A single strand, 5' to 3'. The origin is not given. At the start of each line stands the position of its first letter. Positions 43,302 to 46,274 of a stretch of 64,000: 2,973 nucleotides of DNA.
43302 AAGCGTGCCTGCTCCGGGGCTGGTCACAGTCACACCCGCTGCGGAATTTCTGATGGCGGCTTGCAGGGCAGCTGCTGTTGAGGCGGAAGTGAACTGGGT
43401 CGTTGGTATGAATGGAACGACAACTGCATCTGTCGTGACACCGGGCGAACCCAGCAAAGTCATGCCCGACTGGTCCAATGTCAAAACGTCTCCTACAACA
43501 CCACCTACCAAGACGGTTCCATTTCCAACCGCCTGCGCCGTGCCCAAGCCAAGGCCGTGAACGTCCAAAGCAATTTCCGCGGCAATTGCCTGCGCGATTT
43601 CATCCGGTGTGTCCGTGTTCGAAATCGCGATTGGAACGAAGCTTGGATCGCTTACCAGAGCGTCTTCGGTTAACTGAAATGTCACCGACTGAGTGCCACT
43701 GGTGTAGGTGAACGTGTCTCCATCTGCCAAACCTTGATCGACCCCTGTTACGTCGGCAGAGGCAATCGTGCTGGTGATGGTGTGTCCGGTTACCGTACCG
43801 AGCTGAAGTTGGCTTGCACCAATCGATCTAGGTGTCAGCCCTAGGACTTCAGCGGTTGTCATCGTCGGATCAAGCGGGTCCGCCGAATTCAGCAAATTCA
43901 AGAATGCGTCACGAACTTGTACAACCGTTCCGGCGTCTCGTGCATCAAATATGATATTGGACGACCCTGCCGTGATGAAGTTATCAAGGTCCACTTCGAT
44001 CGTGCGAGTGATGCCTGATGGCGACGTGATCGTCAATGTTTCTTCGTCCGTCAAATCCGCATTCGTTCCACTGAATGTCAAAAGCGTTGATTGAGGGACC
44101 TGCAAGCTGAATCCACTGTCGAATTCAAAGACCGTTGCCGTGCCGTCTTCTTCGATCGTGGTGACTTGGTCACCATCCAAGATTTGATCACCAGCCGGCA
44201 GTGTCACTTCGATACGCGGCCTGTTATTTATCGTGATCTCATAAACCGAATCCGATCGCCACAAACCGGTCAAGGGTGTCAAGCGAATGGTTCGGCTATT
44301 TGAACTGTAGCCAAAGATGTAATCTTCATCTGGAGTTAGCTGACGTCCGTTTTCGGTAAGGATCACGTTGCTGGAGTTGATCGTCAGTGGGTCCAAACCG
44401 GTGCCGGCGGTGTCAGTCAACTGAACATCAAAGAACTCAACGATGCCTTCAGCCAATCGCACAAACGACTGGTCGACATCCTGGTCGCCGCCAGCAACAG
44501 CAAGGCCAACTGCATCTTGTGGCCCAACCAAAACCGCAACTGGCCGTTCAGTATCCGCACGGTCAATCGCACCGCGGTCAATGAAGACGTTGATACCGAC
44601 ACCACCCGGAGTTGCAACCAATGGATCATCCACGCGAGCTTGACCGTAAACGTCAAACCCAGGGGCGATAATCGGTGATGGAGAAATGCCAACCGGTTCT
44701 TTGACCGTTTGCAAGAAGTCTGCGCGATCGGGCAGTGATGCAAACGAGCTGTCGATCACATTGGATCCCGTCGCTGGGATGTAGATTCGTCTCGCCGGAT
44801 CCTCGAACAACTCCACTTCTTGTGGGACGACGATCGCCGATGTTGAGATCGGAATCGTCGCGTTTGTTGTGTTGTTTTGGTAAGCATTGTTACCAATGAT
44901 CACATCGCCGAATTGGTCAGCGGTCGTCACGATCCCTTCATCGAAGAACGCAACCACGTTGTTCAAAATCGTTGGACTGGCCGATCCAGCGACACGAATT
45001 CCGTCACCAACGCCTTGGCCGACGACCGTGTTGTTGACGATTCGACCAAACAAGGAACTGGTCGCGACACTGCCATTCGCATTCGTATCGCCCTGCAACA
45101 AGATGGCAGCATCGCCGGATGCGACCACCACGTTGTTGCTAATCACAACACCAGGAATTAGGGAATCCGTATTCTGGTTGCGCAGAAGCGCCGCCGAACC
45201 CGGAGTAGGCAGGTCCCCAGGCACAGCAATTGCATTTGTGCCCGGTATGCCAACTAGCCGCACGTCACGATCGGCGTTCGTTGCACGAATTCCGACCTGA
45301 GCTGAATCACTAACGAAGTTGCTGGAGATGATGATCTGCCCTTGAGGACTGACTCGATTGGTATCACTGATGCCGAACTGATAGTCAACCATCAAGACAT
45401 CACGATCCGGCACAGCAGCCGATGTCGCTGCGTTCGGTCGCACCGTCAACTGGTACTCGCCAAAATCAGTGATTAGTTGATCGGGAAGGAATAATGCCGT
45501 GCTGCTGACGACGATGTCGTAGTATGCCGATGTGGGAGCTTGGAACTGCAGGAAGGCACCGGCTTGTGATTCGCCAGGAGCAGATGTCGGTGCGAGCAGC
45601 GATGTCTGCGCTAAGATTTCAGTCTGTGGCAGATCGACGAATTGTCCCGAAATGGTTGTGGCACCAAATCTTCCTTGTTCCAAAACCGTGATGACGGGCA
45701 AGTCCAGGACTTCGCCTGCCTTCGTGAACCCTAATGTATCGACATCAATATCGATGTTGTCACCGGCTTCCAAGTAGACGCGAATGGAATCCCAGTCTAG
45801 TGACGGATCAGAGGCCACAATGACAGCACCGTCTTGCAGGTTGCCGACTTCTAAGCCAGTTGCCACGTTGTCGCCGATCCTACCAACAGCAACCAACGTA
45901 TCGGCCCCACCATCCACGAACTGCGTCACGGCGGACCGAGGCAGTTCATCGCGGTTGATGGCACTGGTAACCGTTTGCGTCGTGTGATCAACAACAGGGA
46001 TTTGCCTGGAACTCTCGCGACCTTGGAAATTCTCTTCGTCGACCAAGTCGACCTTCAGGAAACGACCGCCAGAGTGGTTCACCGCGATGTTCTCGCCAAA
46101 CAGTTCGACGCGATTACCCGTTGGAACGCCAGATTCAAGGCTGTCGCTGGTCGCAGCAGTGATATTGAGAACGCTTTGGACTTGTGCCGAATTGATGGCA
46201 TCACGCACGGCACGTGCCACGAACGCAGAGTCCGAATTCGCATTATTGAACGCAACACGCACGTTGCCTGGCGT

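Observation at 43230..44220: Slot 2: graded Russian-doll insertion of 0, 3 and 6 modules at the same loop in A, B and C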

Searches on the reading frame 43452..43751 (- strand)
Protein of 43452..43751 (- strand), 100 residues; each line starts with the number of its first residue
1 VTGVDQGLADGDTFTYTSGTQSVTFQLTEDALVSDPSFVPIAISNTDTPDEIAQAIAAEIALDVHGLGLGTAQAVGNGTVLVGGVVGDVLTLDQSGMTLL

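Call 52: search_solved_structures(query=A5, max_evalue=10, show_alignments=3)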
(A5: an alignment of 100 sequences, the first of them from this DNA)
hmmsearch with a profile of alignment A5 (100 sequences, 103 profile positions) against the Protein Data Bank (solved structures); distinct sequences matched with E-value up to 10: 14.
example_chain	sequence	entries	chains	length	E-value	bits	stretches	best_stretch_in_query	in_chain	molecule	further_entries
9cb9_A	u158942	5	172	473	0.00052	23.1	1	15-93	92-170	Structural protein | Tail sheath protein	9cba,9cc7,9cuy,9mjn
7m0q_A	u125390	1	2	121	0.0019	21.3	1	39-79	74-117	Network hallucinated protein 0738_mod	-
9hz7_L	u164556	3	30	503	0.0078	19.3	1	41-87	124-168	Tail sheath protein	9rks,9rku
6iwy_A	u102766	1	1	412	0.0086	19.2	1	35-79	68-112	Flagellar hook-associated protein 2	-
8ka7_A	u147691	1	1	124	0.04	17.1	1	37-71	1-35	De novo design protein -NB7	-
4awu_A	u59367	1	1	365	0.05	16.7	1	28-62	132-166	OXIDOREDUCTASE, FMN-BINDING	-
2gou_A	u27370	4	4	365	0.05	16.7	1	28-62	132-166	oxidoreductase, FMN-binding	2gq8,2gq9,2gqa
4aws_A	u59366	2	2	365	0.05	16.7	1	28-62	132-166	SYE1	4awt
8fop_T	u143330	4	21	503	0.076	16.2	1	38-87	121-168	Tail sheath protein | Tail sheath protein, gp20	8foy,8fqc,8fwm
4nx9_A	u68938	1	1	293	0.1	15.8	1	36-91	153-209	Flagellin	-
4y2i_A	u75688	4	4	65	0.87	12.8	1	28-59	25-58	Putative metal-binding transport protein | Putative copper chaperone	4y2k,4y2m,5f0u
1q38_A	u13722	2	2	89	1.2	12.4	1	5-39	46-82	Fibronectin | Anastellin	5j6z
3dmc_A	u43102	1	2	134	1.7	11.8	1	17-44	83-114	NTF2-like Protein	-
7ndr_A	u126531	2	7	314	1.7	11.8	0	36-70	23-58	Tripartite tricarboxylate transporter substrate binding protein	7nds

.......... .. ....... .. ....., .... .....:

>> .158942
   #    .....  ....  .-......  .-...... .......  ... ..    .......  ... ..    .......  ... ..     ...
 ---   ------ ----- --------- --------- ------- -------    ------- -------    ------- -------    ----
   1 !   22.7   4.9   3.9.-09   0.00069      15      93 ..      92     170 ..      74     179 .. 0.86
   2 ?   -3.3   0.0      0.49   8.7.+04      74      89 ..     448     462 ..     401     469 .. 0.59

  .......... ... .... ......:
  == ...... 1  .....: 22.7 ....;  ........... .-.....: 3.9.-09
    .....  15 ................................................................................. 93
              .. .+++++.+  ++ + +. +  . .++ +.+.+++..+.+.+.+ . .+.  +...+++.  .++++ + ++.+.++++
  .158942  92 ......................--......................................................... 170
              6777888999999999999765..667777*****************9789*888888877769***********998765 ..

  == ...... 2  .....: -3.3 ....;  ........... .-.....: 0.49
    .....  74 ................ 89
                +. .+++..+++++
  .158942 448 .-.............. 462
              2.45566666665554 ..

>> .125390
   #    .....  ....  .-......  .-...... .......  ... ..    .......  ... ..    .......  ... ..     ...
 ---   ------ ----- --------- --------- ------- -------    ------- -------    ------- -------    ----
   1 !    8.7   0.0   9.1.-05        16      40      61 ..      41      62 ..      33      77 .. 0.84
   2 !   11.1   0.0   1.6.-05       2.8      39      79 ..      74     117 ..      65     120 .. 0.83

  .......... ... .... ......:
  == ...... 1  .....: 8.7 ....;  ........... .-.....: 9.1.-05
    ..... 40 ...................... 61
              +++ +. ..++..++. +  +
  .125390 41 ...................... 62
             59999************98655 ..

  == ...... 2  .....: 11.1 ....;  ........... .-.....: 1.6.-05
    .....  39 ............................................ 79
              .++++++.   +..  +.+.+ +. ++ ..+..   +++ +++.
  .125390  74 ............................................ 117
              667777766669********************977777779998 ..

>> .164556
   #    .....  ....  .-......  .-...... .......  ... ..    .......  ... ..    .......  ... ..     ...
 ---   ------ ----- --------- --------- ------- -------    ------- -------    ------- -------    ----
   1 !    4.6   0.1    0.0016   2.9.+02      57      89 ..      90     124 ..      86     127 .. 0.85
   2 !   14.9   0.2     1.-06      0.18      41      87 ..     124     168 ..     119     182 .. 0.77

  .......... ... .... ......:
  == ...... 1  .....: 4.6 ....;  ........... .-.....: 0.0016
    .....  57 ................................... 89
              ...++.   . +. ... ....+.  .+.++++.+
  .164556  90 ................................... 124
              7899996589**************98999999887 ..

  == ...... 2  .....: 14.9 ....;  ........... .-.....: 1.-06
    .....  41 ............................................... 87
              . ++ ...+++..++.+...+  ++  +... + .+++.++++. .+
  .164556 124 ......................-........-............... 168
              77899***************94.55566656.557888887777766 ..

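Call 58: predict_structure(alignment_id=A5)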
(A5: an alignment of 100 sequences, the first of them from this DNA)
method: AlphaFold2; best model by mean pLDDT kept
length: 100 residues; sequences in the alignment: 100
mean_pLDDT: 90.5   pTM: 0.82
mean pLDDT of the five models: 90.5, 90.1, 89.9, 89.8, 88.2
residues with pLDDT >= 90: 77; 70-90: 17; 50-70: 3; < 50: 3
segments of 3 or more residues with pLDDT < 50: 1-3
pLDDT, mean of each block of 10 residues (from residue 1): 67 95 96 96 95 96 88 95 93 85
secondary structure, 60 per line:
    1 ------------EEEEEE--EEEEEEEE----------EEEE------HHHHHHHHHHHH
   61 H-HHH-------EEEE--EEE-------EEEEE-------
elements in order: E13-18 E21-28 E39-42 H49-61 E73-76 E79-81 E89-93

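Call 61: fold_search(model_id=the predicted structure, library=pdb)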
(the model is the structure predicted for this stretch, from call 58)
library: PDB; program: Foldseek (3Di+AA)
matches with E <= 10: 186; with E <= 0.001: 0
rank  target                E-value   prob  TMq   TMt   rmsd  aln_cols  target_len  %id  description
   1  7y1c_Y                5.6e-01  0.20  0.36  0.06   7.3        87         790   22  CryoEM structure of Klebsiella phage Kp9 tail complex applied with C6 symmetry (released 2023-06-14)
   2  3jt0_A                1.3e+00  0.06  0.15  0.14   9.0        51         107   12  Crystal Structure of the C-terminal fragment (426-558) Lamin-B1 from Homo sapiens, Northeast Structural Genomics Conso (released 2009-09-22)
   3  3umn_B                1.5e+00  0.05  0.16  0.14  10.2        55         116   13  Crystal Structure of Lamin-B1 (released 2011-11-30)
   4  5t61_D                1.7e+00  0.04  0.17  0.14   9.6        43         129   21  TUNGSTEN-CONTAINING FORMYLMETHANOFURAN DEHYDROGENASE FROM METHANOTHERMOBACTER WOLFEII, TRICLINIC FORM AT 2.55 A (released 2016-10-19)
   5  3jt0_B                1.9e+00  0.05  0.15  0.14   8.8        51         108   14  Crystal Structure of the C-terminal fragment (426-558) Lamin-B1 from Homo sapiens, Northeast Structural Genomics Conso (released 2009-09-22)
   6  7crg_B                1.9e+00  0.04  0.17  0.14  11.8        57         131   16  Beta-strand-mediated dimeric formation of the extended Ig-like domains of human lamin A/C (released 2021-08-25)
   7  8j83_A                1.9e+00  0.04  0.17  0.03   9.8        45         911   18  Crystal structure of formate dehydrogenase from Methylorubrum extorquens AM1 (released 2023-10-11)
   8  3umn_A                1.9e+00  0.03  0.13  0.11  11.0        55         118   13  Crystal Structure of Lamin-B1 (released 2011-11-30)
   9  7aer_A                2.0e+00  0.07  0.25  0.22   7.7        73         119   11  Rebuilt and re-refined PDB entry 5yep: tri-AMPylated Shewanella oneidensis HEPN toxin in complex with MNT antitoxin (released 2020-12-30)
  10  6r21_a                2.1e+00  0.06  0.31  0.06  11.9        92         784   20  Cryo-EM structure of T7 bacteriophage fiberless tail complex (released 2019-09-04)
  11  5t5m_D                2.1e+00  0.05  0.18  0.15   8.7        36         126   22  TUNGSTEN-CONTAINING FORMYLMETHANOFURAN DEHYDROGENASE FROM METHANOTHERMOBACTER WOLFEII, TRIGONAL FORM AT 2.5 A. (released 2016-10-19)
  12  1g88_A                2.1e+00  0.04  0.20  0.11  13.4        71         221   14  S4AFL3ARG515 MUTANT (released 2000-11-29)
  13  7u1i_A                2.3e+00  0.04  0.17  0.05   2.9        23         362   17  Crystal structure of Pisum sativum vicilin (released 2022-03-16)
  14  3j96_C                2.3e+00  0.04  0.20  0.04  10.3        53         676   19  Structure of 20S supercomplex determined by single particle cryoelectron microscopy (State I) (released 2015-01-28)
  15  3bmb_A                2.4e+00  0.08  0.22  0.18   4.0        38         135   10  Crystal structure of a new RNA polymerase interacting protein (released 2008-10-28)
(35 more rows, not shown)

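Call 68: fold_search(model_id=the predicted structure, library=viral)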
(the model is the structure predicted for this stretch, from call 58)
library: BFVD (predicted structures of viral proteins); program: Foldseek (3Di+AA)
matches with E <= 10: 273; with E <= 0.001: 0
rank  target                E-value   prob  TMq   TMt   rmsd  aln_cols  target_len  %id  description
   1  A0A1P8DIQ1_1          1.8e-03  1.00  0.53  0.08   7.9        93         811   28  (no name in the UniProt tables at hand)
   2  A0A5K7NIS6            9.6e-03  0.99  0.50  0.12   6.0        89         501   18  (no name in the UniProt tables at hand)
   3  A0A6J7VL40            4.8e-02  0.93  0.54  0.10   8.5       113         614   15  Uncharacterized protein [uncultured Caudovirales phage]
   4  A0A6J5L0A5            5.8e-02  0.91  0.55  0.05   9.4       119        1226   19  Uncharacterized protein [uncultured Caudovirales phage]
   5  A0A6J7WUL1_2          6.2e-02  0.94  0.57  0.05   9.1       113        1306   17  Baseplate protein J-like [uncultured Caudovirales phage]
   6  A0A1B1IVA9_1          1.1e-01  0.25  0.38  0.06  17.5       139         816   12  (no name in the UniProt tables at hand)
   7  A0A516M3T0            1.9e-01  0.38  0.38  0.38   8.5        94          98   12  (no name in the UniProt tables at hand)
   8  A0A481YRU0            2.9e-01  0.44  0.48  0.14   7.6       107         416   19  Uncharacterized protein [Marseillevirus LCMAC101]
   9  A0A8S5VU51            4.3e-01  0.66  0.46  0.20   3.2        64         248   11  Uncharacterized protein [Ackermannviridae sp.]
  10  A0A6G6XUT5            4.9e-01  0.28  0.43  0.08   6.8        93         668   11  (no name in the UniProt tables at hand)
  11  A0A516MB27            5.3e-01  0.25  0.44  0.17   5.6       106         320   15  (no name in the UniProt tables at hand)
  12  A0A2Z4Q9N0            5.3e-01  0.10  0.19  0.14   6.6        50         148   14  Uncharacterized protein [Microbacterium phage Zeta1847]
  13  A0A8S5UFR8            5.3e-01  0.08  0.23  0.11   8.3        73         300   15  Uncharacterized protein [Myoviridae sp. ctcyQ27]
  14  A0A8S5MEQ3            5.6e-01  0.08  0.31  0.05  21.1       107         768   13  Tail sheath protein [Siphoviridae sp. ctYh54]
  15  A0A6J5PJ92            6.0e-01  0.21  0.45  0.10   8.8       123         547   13  Uncharacterized protein [uncultured Caudovirales phage]
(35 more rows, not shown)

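Call 90: search_protein_families(library=phrogs, alignment_id=A5, max_evalue=0.01)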
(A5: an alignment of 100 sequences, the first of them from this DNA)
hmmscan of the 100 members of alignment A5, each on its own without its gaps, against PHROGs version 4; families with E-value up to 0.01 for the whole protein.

A. member 1, seq(100 aa): 1 family
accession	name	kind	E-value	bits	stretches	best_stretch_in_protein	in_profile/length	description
phrog_21193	-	connector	0.0023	19.4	1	16-67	34-85/104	head-tail connector protein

B. families by the number of members that match (of 100 scanned): 10 families
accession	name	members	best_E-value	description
phrog_18828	-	3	0.00089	-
phrog_165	-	1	0.00055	tail sheath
phrog_33253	-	1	0.0016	-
phrog_21193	-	1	0.0023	head-tail connector protein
phrog_28180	-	1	0.0023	-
phrog_28992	-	1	0.004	-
phrog_32444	-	1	0.0045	-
phrog_32129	-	1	0.0048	-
phrog_241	-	1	0.0049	head morphogenesis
phrog_13532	-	1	0.0077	-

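Call 91: search_protein_families(library=pfam, alignment_id=A5, max_evalue=0.1)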
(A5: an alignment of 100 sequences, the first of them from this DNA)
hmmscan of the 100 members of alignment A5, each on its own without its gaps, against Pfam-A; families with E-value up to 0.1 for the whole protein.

A. member 1, seq(100 aa): 0 families

B. families by the number of members that match (of 100 scanned): 32 families (the first 25 are shown)
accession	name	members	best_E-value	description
PF07196.18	Flagellin_IN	5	0.00028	Flagellin hook IN motif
PF07076.17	DUF1344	3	0.014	Protein of unknown function (DUF1344)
PF07880.17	T4_gp9_10_N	2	0.015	Bacteriophage T4 gp9/10-like protein, N-terminal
PF24388.1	Permuted_GreAB-C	1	0.00021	Permuted GreAB-C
PF01765.24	RRF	1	0.0011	Ribosome recycling factor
PF02110.20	HK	1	0.0042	Hydroxyethylthiazole kinase family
PF23033.1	DUF7034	1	0.0044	Domain of unknown function (DUF7034)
PF01270.23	Glyco_hydro_8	1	0.0066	Glycosyl hydrolases family 8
PF22764.1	E217_Gp32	1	0.013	Tail fiber protein gp32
PF11367.14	Tail_completion_gp17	1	0.017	Tail completion protein gp17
PF04790.18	Sarcoglycan_1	1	0.018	Sarcoglycan complex subunit protein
PF23881.1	DUF7234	1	0.02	Family of unknown function (DUF7234)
PF14080.11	DUF4261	1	0.024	Domain of unknown function (DUF4261)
PF04984.19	Phage_sheath_1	1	0.025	Phage tail sheath protein subtilisin-like domain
PF01547.30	SBP_bac_1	1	0.027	Bacterial extracellular solute-binding protein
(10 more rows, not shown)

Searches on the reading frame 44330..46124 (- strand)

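Call 75: search_protein_families(library=pfam, proteins=[window:44330-46124:-], max_evalue=5)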
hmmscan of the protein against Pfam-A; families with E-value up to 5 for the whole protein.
window:44330-46124:- (598 aa): 2 families
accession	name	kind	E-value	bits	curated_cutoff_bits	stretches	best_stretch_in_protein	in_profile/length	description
PF13229.12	Beta_helix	-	0.025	14.7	25.9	1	326-420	11-93/158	Right handed beta helix region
PF05048.19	NosD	-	0.12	12.2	23.6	1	327-424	94-178/212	Periplasmic copper-binding protein (NosD)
